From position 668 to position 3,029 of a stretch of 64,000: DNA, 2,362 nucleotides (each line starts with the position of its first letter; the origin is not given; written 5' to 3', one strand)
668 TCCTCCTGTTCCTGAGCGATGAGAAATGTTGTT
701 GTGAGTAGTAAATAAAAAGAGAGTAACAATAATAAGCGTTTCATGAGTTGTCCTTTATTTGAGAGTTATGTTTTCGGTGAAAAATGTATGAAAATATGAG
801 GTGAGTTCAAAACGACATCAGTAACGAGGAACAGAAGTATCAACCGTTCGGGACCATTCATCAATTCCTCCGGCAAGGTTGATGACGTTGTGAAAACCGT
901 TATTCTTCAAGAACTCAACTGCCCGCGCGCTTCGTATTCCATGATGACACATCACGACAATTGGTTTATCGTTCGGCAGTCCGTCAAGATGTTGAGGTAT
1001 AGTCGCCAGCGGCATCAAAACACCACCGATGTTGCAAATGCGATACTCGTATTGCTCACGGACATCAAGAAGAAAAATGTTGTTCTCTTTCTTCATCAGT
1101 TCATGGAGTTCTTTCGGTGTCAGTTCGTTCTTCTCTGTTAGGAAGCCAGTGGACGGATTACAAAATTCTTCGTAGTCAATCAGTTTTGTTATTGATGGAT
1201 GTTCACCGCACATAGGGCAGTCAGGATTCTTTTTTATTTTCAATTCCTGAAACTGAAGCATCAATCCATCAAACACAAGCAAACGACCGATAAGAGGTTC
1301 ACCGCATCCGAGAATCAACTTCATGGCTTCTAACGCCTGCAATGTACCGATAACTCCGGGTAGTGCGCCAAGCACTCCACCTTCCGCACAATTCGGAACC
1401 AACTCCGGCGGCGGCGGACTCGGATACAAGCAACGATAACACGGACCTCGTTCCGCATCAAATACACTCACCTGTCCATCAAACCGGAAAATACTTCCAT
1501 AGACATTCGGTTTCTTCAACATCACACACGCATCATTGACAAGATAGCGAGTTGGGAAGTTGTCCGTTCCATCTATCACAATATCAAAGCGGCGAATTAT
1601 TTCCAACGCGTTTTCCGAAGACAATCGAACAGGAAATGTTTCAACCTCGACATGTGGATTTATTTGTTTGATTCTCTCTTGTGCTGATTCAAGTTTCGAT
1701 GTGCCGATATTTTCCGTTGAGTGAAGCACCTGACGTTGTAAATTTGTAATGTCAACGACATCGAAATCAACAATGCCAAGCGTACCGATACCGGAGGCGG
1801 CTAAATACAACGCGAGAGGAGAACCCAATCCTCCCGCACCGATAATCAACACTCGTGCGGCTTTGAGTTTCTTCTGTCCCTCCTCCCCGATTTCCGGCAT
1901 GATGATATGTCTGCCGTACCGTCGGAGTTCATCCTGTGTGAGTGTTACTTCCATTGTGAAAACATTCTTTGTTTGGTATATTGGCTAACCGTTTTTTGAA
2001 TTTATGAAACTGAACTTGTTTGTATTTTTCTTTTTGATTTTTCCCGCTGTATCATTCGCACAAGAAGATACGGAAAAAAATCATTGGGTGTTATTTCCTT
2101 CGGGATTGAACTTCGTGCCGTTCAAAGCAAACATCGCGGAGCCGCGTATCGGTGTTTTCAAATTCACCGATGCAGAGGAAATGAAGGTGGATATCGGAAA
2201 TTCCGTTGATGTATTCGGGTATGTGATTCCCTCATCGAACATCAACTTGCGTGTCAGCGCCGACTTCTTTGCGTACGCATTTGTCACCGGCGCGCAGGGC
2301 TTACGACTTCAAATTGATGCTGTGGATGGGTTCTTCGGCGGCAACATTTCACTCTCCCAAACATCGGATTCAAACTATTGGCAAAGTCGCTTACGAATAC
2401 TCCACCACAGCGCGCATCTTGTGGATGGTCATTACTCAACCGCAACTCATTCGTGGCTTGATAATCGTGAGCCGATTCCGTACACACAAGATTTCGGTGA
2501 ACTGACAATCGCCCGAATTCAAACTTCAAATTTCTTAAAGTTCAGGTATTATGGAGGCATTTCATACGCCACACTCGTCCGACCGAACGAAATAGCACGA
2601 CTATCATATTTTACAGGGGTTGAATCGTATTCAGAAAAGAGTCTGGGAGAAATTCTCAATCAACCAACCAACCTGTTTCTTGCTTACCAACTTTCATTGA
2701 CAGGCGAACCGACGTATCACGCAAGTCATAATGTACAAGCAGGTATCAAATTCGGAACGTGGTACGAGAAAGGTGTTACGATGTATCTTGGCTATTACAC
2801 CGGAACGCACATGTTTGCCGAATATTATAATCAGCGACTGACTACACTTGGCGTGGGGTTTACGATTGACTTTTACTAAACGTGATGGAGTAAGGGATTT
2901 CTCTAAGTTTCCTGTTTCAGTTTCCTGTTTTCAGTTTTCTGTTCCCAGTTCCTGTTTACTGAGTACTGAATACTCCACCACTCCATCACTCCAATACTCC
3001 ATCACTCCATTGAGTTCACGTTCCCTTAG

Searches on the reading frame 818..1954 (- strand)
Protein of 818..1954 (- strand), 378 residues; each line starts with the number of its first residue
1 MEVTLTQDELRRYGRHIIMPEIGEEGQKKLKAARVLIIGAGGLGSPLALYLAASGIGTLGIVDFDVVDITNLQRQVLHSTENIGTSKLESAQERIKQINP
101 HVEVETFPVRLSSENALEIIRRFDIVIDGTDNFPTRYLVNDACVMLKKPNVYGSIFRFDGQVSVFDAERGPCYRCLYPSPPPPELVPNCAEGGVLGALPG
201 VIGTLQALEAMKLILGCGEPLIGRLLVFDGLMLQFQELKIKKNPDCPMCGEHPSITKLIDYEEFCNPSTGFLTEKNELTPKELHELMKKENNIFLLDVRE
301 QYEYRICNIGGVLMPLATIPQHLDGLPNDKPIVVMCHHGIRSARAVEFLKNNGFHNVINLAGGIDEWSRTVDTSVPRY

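Call 24: search_protein_families(library=pfam, proteins=[window:818-1954:-], max_evalue=0.001)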
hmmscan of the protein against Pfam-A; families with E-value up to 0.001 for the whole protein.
window:818-1954:- (378 aa): 3 families
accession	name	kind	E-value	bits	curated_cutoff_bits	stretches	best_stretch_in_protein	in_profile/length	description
PF00899.27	ThiF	-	4.2e-89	298.2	28.1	1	13-247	1-237/238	ThiF family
PF00581.25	Rhodanese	-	3.7e-18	66.3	22.2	1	279-369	1-101/102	Rhodanese-like domain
PF01488.26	Shikimate_DH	-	0.00024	21.6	24.3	0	26-98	6-76/138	Shikimate / quinate 5-dehydrogenase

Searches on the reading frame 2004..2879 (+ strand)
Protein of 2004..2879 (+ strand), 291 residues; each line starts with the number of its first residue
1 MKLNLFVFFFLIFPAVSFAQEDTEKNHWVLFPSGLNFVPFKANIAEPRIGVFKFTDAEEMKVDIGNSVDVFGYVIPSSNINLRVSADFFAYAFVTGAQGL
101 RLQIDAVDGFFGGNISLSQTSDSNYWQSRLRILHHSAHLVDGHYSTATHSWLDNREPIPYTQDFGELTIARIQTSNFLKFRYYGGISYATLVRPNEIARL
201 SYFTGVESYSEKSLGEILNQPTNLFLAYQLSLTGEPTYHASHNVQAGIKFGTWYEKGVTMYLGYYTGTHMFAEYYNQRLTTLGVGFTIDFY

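Call 24: search_protein_families(library=pfam, proteins=[window:2004-2879:+], max_evalue=0.001)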
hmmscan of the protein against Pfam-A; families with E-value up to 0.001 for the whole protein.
window:2004-2879:+ (291 aa): 1 family
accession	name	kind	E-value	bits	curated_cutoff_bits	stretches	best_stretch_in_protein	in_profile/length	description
PF06727.17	DUF1207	-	1.3e-05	24.9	22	1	122-288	181-340/342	Protein of unknown function (DUF1207)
